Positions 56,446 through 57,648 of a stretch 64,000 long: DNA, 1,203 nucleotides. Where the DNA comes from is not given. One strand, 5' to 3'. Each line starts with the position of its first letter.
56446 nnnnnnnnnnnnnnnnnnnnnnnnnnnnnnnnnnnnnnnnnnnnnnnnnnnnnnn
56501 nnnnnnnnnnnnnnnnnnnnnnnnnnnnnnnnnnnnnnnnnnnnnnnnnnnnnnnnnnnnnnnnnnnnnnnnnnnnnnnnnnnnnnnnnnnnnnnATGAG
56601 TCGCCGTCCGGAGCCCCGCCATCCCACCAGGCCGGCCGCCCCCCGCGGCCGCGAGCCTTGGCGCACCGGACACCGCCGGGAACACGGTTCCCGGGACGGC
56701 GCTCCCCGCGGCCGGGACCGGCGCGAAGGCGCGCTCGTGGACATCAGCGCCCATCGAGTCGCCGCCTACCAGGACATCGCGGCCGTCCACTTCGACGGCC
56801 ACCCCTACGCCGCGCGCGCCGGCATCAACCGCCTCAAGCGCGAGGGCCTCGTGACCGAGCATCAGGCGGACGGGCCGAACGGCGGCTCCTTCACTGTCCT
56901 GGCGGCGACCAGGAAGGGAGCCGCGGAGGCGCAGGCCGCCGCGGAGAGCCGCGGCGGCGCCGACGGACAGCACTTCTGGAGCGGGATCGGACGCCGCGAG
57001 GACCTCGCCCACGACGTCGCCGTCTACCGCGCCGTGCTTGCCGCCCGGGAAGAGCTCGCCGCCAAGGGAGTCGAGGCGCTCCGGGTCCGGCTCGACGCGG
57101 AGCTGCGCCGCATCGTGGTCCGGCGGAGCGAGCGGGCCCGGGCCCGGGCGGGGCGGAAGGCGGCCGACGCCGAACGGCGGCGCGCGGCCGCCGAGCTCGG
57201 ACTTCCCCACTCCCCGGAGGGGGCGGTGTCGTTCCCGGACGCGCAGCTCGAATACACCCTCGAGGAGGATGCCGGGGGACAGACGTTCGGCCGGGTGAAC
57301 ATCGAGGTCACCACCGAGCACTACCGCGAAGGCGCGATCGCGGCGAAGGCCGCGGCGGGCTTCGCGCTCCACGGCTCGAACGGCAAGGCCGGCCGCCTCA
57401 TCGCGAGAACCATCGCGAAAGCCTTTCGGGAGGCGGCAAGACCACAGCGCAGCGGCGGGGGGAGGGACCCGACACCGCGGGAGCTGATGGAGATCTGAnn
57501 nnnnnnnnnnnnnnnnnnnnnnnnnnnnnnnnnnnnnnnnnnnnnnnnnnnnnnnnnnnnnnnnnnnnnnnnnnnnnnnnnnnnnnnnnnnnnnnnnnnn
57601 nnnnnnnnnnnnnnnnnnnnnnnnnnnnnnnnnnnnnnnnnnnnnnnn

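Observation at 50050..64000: Plasmid-like conjugative element abutting housekeeping genes, with no integrase or att site in the window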

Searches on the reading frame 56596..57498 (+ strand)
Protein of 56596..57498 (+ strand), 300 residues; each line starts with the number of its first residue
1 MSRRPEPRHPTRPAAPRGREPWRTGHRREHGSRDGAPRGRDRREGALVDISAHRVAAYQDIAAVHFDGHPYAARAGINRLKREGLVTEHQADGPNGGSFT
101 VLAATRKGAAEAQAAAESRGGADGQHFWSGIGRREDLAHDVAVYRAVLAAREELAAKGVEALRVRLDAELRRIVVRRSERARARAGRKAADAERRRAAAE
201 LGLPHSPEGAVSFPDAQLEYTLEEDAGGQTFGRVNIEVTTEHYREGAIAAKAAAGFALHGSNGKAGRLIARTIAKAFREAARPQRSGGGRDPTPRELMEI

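Call 6: search_protein_families(library=pfam, proteins=[window:56596-57498:+], max_evalue=0.01)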
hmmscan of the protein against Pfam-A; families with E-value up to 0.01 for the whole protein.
window:56596-57498:+ (300 aa): 1 family
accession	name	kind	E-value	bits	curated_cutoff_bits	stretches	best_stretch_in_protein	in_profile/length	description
PF13814.12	Replic_Relax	-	2e-05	25.2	25.3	1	49-149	3-107/191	Replication-relaxation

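Call 37: search_protein_families(library=ncbifam, proteins=[window:56596-57498:+], max_evalue=0.1)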
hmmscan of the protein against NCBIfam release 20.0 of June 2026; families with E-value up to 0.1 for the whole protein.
window:56596-57498:+ (300 aa): 0 families

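Call 69: search_solved_structures(query=window:56596-57498:+, max_evalue=1)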
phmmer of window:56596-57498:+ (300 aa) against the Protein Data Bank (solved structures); distinct sequences matched with E-value up to 1: 0.

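Call 114: search_protein_families(library=pfam, alignment_id=A4, max_evalue=0.01)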
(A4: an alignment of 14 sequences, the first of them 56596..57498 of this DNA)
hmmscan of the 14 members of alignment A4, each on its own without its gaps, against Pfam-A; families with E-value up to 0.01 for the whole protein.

A. member 1, window:56596-57498:+ (300 aa): 1 family
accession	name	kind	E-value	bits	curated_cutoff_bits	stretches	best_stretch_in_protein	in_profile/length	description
PF13814.12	Replic_Relax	-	2e-05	25.2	25.3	1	49-149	3-107/191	Replication-relaxation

B. families by the number of members that match (of 14 scanned): 2 families
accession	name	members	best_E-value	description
PF13814.12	Replic_Relax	5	2e-05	Replication-relaxation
PF03551.20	PadR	2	0.0083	Transcriptional regulator PadR-like family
